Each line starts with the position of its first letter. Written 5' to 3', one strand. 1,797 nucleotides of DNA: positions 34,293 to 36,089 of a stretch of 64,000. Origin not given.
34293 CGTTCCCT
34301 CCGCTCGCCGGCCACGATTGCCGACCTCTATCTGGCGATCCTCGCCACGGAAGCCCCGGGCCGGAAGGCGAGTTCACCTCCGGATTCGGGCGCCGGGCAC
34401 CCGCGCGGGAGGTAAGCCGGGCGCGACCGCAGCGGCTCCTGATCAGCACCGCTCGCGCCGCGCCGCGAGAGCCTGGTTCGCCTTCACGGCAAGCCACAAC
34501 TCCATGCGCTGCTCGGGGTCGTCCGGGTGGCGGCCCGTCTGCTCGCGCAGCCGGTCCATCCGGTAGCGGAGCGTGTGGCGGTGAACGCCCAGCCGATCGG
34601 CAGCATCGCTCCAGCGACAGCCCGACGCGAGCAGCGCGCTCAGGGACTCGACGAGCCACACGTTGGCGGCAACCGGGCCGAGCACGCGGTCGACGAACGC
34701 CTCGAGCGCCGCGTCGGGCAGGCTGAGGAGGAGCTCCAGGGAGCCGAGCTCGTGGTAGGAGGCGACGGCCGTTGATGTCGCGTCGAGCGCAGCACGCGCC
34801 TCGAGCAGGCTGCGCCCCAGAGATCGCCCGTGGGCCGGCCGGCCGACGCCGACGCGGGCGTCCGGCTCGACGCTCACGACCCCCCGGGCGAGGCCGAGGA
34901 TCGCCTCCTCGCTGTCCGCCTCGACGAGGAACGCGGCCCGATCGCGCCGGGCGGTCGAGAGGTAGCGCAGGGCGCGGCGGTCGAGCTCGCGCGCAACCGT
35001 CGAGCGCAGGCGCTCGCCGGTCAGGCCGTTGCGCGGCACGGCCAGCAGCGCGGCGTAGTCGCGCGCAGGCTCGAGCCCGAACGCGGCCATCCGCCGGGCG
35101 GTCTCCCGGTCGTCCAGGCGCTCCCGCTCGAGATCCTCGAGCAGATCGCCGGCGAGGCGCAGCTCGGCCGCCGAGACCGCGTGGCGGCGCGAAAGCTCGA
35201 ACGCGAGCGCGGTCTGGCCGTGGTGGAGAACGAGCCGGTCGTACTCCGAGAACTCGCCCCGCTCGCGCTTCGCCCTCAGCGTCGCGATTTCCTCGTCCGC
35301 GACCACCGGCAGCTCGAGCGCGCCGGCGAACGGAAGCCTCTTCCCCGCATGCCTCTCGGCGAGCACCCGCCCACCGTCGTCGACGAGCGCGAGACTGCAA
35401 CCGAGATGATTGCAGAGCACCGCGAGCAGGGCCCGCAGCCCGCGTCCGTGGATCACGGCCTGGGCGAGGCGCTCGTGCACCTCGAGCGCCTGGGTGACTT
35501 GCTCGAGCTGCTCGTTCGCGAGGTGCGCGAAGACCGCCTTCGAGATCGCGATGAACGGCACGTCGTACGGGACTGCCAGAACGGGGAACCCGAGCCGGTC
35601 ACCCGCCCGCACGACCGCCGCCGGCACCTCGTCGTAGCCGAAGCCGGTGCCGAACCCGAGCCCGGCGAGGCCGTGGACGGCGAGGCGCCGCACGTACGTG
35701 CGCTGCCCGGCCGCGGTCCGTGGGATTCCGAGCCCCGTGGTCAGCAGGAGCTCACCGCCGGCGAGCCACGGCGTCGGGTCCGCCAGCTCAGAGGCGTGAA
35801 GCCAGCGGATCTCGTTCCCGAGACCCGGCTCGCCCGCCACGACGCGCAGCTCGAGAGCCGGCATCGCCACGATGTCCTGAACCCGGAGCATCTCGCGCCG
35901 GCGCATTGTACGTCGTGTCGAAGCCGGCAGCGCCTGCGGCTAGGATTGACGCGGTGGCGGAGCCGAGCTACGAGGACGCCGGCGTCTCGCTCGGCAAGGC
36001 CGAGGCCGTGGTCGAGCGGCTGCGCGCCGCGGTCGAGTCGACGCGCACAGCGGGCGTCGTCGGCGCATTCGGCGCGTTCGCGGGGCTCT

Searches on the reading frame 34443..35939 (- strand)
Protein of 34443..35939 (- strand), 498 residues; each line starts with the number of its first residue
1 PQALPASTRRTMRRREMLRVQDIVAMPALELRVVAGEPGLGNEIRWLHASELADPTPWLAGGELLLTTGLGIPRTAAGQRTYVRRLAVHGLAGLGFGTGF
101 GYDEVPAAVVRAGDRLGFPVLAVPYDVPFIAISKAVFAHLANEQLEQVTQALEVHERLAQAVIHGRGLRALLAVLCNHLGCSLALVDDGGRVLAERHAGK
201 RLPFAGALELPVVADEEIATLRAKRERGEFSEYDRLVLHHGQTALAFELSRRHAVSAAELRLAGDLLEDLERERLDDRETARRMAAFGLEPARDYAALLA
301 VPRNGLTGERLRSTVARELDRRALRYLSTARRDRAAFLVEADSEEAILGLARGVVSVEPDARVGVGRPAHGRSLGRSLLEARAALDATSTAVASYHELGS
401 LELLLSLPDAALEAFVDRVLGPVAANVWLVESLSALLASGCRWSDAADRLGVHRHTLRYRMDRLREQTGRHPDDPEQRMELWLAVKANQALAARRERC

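Call 61: search_protein_families(library=pfam, proteins=[window:34443-35939:-], max_evalue=0.001)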
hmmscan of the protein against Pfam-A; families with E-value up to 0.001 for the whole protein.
window:34443-35939:- (498 aa): 4 families
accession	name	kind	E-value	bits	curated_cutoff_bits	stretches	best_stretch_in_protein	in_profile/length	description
PF07905.16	PucR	-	4.5e-34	117.7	33.5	1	22-140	1-118/118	Purine catabolism regulatory protein-like family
PF13556.12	HTH_30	-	3.3e-21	75.3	27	1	429-487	1-59/59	PucR C-terminal helix-turn-helix domain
PF17853.6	GGDEF_2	-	7e-12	46.1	24.5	1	276-387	5-116/116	GGDEF-like domain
PF02954.25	HTH_8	-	0.00016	21.8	22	1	438-463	16-41/42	Bacterial regulatory protein, Fis family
